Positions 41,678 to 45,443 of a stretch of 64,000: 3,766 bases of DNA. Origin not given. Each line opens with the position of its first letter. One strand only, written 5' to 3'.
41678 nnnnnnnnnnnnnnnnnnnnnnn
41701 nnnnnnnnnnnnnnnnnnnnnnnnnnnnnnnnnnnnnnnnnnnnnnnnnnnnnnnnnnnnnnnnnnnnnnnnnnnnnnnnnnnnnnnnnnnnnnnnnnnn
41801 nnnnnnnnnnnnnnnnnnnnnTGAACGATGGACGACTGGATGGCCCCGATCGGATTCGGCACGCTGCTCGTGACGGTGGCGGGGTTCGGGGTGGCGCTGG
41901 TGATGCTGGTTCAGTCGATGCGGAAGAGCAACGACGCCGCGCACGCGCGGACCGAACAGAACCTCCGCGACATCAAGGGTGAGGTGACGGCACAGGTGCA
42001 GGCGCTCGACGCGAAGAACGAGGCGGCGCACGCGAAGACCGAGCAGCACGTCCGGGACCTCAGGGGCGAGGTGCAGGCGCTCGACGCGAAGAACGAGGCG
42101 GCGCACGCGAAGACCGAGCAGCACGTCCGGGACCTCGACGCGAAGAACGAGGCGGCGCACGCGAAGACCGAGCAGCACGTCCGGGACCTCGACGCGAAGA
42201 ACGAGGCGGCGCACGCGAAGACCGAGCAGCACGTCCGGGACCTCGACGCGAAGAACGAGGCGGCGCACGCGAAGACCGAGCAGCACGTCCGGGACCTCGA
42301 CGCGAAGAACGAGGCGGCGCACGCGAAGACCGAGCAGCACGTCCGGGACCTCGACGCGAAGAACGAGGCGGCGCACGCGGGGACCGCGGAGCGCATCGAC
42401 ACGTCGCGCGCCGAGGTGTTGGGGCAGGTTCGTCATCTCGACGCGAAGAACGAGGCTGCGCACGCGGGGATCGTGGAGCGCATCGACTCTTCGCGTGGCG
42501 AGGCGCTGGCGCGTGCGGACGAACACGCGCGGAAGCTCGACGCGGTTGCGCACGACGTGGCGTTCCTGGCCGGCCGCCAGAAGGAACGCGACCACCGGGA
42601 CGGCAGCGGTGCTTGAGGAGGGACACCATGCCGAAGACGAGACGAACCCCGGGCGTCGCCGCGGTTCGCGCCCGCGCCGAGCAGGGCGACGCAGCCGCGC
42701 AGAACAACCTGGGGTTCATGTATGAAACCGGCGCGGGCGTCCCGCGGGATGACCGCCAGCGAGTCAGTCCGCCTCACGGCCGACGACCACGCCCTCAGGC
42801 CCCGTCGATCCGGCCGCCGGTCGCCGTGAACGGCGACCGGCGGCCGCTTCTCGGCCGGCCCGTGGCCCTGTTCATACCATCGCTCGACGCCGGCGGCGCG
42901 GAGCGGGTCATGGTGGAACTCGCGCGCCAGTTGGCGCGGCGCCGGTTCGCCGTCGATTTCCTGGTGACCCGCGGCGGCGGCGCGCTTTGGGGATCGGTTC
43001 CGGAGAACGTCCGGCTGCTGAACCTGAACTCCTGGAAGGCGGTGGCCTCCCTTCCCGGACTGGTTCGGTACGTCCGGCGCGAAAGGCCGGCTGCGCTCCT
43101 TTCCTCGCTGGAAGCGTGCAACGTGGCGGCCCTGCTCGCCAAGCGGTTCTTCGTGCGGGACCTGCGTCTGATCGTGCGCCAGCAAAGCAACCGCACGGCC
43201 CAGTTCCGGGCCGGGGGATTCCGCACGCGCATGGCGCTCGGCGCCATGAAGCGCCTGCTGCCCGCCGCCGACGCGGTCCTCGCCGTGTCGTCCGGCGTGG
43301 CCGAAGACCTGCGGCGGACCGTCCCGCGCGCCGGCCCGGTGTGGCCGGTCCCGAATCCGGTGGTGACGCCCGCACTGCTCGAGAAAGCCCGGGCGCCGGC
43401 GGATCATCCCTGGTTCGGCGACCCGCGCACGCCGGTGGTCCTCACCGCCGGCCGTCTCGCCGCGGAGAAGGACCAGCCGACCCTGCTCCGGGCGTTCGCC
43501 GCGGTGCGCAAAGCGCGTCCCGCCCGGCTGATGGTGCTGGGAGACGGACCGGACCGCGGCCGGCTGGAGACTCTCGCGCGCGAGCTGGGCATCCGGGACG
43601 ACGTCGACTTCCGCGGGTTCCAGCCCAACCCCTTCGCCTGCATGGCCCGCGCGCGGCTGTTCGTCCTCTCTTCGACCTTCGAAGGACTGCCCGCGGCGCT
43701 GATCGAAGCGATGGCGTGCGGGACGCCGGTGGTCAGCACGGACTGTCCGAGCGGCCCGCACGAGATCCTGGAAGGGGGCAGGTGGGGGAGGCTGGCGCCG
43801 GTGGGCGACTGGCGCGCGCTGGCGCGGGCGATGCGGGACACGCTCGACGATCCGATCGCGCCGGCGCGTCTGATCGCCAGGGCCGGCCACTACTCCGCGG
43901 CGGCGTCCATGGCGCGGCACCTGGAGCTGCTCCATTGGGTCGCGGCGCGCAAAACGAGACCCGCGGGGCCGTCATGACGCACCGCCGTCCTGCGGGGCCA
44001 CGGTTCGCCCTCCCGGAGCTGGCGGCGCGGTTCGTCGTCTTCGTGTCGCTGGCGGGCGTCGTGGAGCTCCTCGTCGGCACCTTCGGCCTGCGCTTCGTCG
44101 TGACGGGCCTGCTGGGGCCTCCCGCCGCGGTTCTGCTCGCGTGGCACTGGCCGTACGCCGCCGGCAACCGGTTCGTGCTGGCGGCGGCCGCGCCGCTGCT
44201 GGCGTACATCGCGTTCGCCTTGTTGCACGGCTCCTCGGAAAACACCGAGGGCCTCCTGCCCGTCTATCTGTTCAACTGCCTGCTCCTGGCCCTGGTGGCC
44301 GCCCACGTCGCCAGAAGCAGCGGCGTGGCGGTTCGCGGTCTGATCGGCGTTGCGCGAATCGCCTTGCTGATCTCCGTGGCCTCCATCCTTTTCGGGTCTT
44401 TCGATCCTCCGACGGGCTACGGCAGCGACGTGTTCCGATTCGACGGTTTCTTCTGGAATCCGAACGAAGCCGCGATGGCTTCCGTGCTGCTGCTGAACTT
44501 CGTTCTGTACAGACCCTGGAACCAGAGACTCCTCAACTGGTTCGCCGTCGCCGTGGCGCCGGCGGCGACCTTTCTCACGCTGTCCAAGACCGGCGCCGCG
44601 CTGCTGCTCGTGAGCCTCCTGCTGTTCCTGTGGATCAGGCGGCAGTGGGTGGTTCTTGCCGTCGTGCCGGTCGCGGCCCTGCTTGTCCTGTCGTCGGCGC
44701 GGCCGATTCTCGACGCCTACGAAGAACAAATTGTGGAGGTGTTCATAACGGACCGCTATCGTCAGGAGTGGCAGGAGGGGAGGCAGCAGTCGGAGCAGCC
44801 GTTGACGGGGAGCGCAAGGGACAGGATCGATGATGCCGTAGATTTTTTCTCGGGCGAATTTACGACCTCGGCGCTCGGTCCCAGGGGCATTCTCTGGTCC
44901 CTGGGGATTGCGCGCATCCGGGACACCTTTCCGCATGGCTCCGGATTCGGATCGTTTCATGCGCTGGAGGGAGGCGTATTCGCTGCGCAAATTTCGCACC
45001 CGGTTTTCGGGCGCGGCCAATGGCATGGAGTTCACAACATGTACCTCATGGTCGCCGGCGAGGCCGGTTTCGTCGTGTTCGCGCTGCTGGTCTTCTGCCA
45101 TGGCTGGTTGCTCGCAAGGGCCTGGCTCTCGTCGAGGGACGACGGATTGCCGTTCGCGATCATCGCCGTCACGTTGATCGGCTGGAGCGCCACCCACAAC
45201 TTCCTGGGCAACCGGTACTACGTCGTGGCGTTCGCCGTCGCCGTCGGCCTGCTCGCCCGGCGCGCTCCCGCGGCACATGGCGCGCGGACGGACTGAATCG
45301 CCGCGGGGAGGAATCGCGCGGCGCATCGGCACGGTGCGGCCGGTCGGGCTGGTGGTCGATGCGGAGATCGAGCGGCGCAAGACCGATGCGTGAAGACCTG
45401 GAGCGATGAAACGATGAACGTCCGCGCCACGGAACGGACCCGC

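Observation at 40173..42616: Twice-repeated two-gene module inside the EPS locus: small HTH ORF followed by an N-terminally anchored K-N-x-A-A-H repeat protein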

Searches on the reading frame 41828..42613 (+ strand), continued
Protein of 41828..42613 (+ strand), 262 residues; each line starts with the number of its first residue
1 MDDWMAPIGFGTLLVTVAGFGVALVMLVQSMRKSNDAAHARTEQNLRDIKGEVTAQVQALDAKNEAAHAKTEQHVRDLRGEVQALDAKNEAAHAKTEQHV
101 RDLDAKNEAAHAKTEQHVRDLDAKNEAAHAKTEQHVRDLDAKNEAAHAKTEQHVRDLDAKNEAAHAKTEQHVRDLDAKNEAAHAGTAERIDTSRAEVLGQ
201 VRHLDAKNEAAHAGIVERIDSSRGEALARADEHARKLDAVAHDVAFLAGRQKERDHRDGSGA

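Call 69: search_protein_families(library=pfam, alignment_id=A6, max_evalue=0.00001)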
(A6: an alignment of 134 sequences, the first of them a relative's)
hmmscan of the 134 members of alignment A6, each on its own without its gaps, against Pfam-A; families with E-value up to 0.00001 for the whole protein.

A. member 1, L001:731-1765:+ (345 aa): 1 family
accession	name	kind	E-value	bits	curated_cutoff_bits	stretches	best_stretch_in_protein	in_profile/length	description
PF00589.27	Phage_integrase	-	9.4e-25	87.8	27.1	1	146-314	5-167/172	Phage integrase family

B. families by the number of members that match (of 134 scanned): 118 families (the first 25 are shown)
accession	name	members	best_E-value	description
PF13649.12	Methyltransf_25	6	9.7e-17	Methyltransferase domain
PF08241.18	Methyltransf_11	6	2.1e-15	Methyltransferase domain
PF08242.18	Methyltransf_12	5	7e-13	Methyltransferase domain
PF01011.28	PQQ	4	7.8e-186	Glucose/ethanol/alcohol dehydrogenase, beta-propeller domain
PF13360.13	PQQ_2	4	2.9e-27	Outer membrane protein assembly factor BamB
PF00174.25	Oxidored_molyb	3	9e-47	Oxidoreductase molybdopterin binding domain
PF04754.18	Transposase_31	3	1.1e-23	Putative transposase, YhgA-like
PF01436.27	NHL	3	1e-17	NHL repeat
PF03404.22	Mo-co_dimer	3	1.1e-15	Mo-co oxidoreductase dimerisation domain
PF13489.12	Methyltransf_23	3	3e-07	Methyltransferase domain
PF02028.23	BCCT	2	1.3e-173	BCCT, betaine/carnitine/choline family transporter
PF02384.22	N6_Mtase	2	1.2e-81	N-6 DNA Methylase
PF25183.1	OMP_b-brl_4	2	1.2e-64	Outer membrane beta barrel domain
PF01925.25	TauE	2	9e-43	Sulfite exporter TauE/SafE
PF13857.12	Ank_5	2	7.8e-41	Ankyrin repeats (many copies)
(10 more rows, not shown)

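Call 79: search_dna_similar(query=P0024, collection=plasmids, mode=protein, max_evalue=0.01)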
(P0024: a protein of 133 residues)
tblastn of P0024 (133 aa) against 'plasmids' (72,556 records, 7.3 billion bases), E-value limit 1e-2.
No match.

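Call 80: search_dna_similar(query=P0216, collection=phages, mode=protein, max_evalue=0.01)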
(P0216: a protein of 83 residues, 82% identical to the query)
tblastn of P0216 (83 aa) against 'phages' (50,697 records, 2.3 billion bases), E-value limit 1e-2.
No match.

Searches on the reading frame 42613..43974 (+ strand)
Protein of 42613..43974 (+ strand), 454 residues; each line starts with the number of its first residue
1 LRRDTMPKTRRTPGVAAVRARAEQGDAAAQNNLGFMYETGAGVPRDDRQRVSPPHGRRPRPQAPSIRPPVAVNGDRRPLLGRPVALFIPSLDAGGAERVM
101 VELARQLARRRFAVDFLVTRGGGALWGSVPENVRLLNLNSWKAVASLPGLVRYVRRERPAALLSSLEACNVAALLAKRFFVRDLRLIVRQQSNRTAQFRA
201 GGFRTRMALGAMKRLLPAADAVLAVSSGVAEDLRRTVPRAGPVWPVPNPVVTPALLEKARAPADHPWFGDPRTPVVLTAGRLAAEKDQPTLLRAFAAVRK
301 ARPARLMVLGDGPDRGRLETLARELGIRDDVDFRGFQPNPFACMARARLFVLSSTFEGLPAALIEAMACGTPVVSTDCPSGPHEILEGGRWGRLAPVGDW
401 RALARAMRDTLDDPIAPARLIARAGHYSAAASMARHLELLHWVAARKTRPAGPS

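Call 5: search_protein_families(library=pfam, proteins=[window:42613-43974:+], max_evalue=1)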
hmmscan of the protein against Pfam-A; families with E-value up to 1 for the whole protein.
window:42613-43974:+ (454 aa): 7 families
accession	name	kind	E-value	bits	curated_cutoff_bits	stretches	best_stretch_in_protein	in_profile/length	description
PF00534.26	Glycos_transf_1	-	4.8e-35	121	26.4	1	272-424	14-169/172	Glycosyl transferases group 1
PF13692.12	Glyco_trans_1_4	-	4.6e-34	118.2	27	1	274-413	2-142/142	Glycosyl transferases group 1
PF13439.12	Glyco_transf_4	-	2.1e-16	60.9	28.5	1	94-250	2-166/170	Glycosyltransferase Family 4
PF13579.12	Glyco_trans_4_4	-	5.7e-12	46.7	29.7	1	94-248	1-157/158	Glycosyl transferase 4-like domain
PF20706.3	GT4-conflict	-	1e-09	38.3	26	1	171-377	95-312/385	Family 4 Glycosyltransferase in conflict systems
PF08238.18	Sel1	-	0.00024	22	30.7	1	27-49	1-23/36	Sel1 repeat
PF13524.12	Glyco_trans_1_2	-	0.058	13.8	25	1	343-425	43-125/144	Glycosyl transferase-like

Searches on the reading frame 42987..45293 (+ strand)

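Call 39: search_protein_families(library=pfam, proteins=[window:42987-45293:+], max_evalue=0.00001)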
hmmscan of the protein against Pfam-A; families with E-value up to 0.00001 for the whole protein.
window:42987-45293:+ (769 aa): 1 family
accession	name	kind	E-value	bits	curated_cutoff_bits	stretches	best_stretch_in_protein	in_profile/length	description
PF04932.20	Wzy_C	-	9.7e-10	38.9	31.7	1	520-702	2-149/149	O-Antigen ligase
